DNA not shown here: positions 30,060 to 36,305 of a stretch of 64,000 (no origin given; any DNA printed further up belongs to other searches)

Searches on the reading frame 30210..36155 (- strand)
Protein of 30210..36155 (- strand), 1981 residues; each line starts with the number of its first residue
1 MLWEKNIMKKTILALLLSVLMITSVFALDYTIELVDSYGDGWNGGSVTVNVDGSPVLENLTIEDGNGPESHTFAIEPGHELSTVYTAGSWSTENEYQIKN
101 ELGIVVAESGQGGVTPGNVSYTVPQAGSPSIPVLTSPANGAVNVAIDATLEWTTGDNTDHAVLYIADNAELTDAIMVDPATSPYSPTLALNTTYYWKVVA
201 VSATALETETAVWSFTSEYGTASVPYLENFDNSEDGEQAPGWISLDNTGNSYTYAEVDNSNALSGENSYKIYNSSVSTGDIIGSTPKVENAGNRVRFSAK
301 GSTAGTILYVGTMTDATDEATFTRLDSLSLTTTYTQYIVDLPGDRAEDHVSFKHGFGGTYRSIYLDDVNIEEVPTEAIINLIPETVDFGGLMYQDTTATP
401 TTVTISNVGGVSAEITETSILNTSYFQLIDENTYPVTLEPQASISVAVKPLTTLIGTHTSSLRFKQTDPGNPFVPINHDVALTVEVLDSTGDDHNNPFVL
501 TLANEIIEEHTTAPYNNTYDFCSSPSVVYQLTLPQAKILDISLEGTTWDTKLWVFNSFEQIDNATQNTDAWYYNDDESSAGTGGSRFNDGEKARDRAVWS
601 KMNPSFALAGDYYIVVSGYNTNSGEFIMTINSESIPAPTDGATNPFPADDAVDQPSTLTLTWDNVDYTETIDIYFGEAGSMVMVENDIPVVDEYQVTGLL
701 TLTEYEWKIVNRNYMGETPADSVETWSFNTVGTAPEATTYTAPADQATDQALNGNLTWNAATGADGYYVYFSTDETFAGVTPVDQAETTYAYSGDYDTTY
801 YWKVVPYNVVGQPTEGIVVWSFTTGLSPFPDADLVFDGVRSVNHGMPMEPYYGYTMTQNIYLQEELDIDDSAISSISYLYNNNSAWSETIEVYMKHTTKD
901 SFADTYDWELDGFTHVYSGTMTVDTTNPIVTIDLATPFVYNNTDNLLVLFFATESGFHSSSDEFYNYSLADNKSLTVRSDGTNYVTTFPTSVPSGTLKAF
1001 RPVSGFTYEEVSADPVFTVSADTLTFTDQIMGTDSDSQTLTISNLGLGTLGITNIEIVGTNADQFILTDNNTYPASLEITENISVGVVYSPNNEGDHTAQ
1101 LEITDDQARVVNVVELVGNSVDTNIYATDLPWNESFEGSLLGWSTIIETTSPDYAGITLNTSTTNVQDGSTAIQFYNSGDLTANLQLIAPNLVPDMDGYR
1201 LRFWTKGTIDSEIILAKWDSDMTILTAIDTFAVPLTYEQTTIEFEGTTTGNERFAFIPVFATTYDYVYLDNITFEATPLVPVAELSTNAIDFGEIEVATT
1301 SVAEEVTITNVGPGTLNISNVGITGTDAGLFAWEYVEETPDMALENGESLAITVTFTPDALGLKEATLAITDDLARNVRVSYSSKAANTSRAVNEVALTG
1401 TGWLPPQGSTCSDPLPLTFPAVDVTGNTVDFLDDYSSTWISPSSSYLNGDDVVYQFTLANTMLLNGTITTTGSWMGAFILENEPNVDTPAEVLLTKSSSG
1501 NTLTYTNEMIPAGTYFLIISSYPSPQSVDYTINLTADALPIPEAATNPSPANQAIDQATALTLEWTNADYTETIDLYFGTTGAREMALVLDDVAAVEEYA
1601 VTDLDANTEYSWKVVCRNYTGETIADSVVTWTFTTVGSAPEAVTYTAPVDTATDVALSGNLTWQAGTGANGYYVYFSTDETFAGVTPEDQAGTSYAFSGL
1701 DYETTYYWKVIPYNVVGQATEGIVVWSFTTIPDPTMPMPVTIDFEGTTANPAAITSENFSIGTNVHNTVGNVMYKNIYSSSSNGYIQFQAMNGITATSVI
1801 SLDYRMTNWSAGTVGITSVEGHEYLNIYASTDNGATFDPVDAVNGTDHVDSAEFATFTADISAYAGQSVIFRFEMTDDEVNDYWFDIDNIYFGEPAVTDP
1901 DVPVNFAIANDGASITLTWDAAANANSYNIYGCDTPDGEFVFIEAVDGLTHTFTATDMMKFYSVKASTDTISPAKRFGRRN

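Call 13: search_protein_families(library=pfam, max_evalue=0.001, proteins=[window:30210-36155:-])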
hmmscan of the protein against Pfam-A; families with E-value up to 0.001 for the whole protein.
window:30210-36155:- (1981 aa): 5 families
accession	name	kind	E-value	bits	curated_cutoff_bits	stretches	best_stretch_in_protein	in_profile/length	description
PF22073.2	Cep192_D4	-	3.9e-14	53.2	35.5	1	1285-1375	6-96/112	Cep192 domain 4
PF22544.2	HYDIN_VesB_CFA65-like_Ig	-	5.4e-11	43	25.5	1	1281-1372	1-87/100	HYDIN/CFA65/VesB-like, Ig-like domain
PF00041.27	fn3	-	8e-07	29.6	25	0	1557-1622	12-74/84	Fibronectin type III domain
PF15780.11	ASH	-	3.1e-05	24.5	27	0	1288-1373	12-91/98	Abnormal spindle-like microcephaly-assoc'd, ASPM-SPD-2-Hydin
PF07610.17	DUF1573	-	3.2e-05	24.3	26.1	0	1285-1372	3-83/98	Protein of unknown function (DUF1573)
